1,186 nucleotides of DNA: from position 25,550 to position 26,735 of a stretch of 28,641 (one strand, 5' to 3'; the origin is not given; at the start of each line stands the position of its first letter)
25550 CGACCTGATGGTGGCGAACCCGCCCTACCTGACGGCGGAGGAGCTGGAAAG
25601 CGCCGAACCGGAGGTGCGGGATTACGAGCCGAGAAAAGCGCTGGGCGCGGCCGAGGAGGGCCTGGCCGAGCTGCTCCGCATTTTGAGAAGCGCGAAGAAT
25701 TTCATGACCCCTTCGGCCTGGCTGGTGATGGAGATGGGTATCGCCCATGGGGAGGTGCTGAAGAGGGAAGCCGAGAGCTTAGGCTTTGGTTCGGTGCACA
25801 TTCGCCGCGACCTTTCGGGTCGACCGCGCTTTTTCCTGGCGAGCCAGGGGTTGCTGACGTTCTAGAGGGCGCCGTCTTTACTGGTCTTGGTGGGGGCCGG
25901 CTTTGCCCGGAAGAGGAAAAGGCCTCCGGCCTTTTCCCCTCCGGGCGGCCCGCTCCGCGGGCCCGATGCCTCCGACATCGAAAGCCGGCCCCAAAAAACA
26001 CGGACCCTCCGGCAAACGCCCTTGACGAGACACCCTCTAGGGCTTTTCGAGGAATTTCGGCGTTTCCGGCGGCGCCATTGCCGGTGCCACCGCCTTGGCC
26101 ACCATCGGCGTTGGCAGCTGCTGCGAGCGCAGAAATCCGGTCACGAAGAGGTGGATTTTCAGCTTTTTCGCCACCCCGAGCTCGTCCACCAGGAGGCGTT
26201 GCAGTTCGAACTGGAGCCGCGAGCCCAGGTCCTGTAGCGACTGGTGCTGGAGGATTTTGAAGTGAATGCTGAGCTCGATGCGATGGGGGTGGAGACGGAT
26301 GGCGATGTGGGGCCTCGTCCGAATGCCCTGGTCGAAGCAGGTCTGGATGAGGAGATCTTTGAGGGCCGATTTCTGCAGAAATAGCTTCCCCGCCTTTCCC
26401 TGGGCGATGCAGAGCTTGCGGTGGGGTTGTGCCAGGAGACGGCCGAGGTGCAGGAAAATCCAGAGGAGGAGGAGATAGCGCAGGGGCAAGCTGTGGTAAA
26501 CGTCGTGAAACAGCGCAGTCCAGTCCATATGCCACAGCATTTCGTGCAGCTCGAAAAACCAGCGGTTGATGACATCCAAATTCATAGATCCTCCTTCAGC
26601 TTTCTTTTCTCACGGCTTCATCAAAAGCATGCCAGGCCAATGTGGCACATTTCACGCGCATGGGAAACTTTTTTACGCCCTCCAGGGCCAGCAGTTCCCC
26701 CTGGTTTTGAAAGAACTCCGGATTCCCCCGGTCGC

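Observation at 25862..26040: MITE inserted exactly into a shared CTAG where two convergent stop codons overlapped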

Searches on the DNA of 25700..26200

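Call 15: search_rna_families(source=window, start=25700, end=26200, threshold=evalue, max_evalue=10)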
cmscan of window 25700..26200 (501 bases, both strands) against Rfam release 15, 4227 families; matches with E-value up to 10: 15.
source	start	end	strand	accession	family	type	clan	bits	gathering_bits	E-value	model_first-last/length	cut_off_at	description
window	25882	25964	+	RF03527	mir-3072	Gene; miRNA;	-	25.4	86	0.06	1-83/83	no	mir-3072 microRNA precursor family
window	25894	25955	+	RF03941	mir-3158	Gene; miRNA;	-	21.6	97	0.2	1-81/81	no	mir-3158 microRNA precursor family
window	25894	25955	-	RF03941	mir-3158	Gene; miRNA;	-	20.9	97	0.31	1-81/81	no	mir-3158 microRNA precursor family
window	25894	25956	+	RF01023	mir-940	Gene; miRNA;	-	18.8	106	3.5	1-94/94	no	mir-940 microRNA precursor family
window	25893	25956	+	RF00771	mir-185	Gene; miRNA;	-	17.5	60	1.7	1-79/79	no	mir-185 microRNA precursor family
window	25894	25953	-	RF04203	MIR1144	Gene; miRNA;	-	16.8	90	1.4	1-197/197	no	MIR1144 microRNA precursor family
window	25894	25956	+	RF04123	mir-3127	Gene; miRNA;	-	16.6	82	5.6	1-87/87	no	mir-3127 microRNA precursor family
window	26042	26098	+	RF02791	CcsR1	Gene; sRNA;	-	14.6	65.3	0.67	1-83/83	no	Conserved CCUCCUCCC motif stress-induced RNA 1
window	25893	25956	+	RF04104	MIR918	Gene; miRNA;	-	14.5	268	4.3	1-265/265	no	MIR918 microRNA precursor family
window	25895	25927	-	RF02649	Trans44_sRNA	Gene; sRNA;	-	13.2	108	0.39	110-142/267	no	Ruegeria trans44 sRNA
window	25922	25999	-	RF00442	Guanidine-I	Cis-reg; riboswitch;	-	13.2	63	8.4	1-107/107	no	Guanidine-I riboswitch aptamer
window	26061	26137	-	RF02791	CcsR1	Gene; sRNA;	-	13.1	65.3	1.9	1-83/83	no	Conserved CCUCCUCCC motif stress-induced RNA 1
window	25895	25956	-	RF00468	HCV_SLVII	Cis-reg;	-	12.6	63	9.4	1-70/70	no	Hepatitis C virus stem-loop VII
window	25912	26065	-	RF02346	ar35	Gene; sRNA;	-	12.1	45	8.6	1-144/144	no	Alphaproteobacterial sRNA ar35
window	26054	26136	+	RF01390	isrG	Gene; sRNA;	-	7.8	100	9.2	126-208/279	no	isrG Hfq binding RNA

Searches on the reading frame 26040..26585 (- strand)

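Call 36: search_protein_families(library=pfam, proteins=[window:26040-26585:-], max_evalue=0.001)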
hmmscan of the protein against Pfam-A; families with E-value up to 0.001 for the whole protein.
window:26040-26585:- (182 aa): 0 families

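Call 37: search_protein_families(library=ncbifam, proteins=[window:26040-26585:-], max_evalue=10)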
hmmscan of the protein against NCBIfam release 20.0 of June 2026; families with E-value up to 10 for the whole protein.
window:26040-26585:- (182 aa): 1 family
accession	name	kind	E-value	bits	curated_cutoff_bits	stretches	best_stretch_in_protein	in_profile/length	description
NF033218.1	anchor_AmaP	equivalog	1e-06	28.7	55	1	38-146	57-166/166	alkaline shock response membrane anchor protein AmaP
